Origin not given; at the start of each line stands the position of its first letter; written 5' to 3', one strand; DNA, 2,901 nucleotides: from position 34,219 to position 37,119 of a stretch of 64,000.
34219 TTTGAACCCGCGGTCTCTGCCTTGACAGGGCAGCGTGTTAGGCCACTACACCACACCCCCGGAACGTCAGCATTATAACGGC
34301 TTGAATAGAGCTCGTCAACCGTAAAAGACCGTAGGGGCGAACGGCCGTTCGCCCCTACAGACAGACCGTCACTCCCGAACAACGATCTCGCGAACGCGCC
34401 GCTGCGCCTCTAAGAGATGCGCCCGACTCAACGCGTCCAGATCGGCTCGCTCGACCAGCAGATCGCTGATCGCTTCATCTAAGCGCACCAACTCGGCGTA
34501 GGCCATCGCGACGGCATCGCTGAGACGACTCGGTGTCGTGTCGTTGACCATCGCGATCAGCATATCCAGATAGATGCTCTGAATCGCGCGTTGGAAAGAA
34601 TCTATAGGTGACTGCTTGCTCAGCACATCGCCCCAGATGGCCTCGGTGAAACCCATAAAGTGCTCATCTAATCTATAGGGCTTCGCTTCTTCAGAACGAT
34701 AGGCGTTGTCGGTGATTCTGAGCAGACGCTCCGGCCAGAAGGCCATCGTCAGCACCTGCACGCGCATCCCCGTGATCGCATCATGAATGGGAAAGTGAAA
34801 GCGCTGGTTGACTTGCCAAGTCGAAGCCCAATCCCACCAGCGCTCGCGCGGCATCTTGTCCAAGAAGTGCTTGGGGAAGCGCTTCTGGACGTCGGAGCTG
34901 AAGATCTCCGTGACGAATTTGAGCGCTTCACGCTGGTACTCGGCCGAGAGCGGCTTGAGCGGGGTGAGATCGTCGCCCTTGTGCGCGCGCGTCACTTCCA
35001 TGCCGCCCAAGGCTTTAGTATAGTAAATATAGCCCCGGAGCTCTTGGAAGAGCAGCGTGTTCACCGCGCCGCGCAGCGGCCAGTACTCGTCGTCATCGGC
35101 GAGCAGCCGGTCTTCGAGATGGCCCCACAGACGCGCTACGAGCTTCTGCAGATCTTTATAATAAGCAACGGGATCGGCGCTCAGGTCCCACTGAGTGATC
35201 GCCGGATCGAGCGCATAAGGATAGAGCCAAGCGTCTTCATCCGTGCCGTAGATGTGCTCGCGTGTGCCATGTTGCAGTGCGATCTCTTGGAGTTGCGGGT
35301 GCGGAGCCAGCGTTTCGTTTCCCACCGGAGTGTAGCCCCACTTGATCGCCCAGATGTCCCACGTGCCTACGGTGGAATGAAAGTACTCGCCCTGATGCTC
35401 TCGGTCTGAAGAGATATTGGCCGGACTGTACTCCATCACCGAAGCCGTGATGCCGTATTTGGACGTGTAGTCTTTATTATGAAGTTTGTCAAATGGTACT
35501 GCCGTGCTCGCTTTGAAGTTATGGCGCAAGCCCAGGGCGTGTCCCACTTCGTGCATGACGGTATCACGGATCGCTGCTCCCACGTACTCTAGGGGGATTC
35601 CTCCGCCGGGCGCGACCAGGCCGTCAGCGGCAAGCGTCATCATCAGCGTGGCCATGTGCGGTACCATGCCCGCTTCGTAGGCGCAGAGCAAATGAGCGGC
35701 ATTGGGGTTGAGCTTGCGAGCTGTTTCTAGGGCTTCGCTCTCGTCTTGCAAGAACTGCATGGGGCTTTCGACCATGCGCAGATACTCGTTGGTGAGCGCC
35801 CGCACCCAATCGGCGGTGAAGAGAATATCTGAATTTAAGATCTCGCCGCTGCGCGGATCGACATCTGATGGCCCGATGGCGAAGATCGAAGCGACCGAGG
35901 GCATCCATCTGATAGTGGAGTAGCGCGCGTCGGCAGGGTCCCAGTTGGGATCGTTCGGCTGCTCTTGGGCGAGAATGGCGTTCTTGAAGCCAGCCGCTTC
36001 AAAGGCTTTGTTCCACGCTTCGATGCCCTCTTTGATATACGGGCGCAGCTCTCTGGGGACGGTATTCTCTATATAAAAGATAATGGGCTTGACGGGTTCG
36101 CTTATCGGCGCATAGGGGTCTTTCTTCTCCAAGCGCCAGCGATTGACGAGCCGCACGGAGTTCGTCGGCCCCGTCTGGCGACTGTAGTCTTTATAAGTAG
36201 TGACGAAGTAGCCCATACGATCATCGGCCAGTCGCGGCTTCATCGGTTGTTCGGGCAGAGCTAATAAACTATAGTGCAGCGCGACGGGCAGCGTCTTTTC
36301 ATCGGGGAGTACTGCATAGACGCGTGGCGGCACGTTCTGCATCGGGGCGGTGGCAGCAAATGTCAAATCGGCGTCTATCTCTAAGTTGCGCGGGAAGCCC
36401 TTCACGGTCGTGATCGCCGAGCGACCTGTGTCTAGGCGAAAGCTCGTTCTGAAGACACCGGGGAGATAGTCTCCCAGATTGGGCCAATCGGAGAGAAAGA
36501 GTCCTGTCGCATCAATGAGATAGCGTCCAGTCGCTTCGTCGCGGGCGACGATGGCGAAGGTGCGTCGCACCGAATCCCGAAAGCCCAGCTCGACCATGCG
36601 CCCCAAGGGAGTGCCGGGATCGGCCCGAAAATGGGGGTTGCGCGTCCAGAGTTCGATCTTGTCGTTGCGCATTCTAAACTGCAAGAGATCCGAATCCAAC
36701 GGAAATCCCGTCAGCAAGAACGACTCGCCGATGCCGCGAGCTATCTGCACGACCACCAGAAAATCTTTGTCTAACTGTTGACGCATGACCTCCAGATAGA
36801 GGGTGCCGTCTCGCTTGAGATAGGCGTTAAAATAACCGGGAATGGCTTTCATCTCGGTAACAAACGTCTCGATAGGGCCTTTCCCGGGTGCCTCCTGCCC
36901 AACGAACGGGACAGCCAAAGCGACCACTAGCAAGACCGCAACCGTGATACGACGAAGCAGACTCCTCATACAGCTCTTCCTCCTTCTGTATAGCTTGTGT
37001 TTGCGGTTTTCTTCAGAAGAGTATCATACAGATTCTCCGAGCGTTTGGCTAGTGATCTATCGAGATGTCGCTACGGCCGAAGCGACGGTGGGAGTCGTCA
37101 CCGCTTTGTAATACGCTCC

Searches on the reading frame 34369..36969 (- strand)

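Call 104: search_protein_families(library=pfam, proteins=[window:34369-36969:-], max_evalue=0.0001)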
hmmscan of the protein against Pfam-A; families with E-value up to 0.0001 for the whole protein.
window:34369-36969:- (866 aa): 3 families
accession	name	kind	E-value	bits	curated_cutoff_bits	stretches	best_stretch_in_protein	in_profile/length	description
PF16313.11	DUF4953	-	1.7e-71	241.5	24.2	1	459-782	5-313/316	Met-zincin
PF17148.9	DUF5117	-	3.1e-35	122.2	27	1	94-283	7-189/189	Domain of unknown function (DUF5117)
PF17162.9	DUF5118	-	2.6e-07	30.7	27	1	32-78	3-49/50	Domain of unknown function (DUF5118)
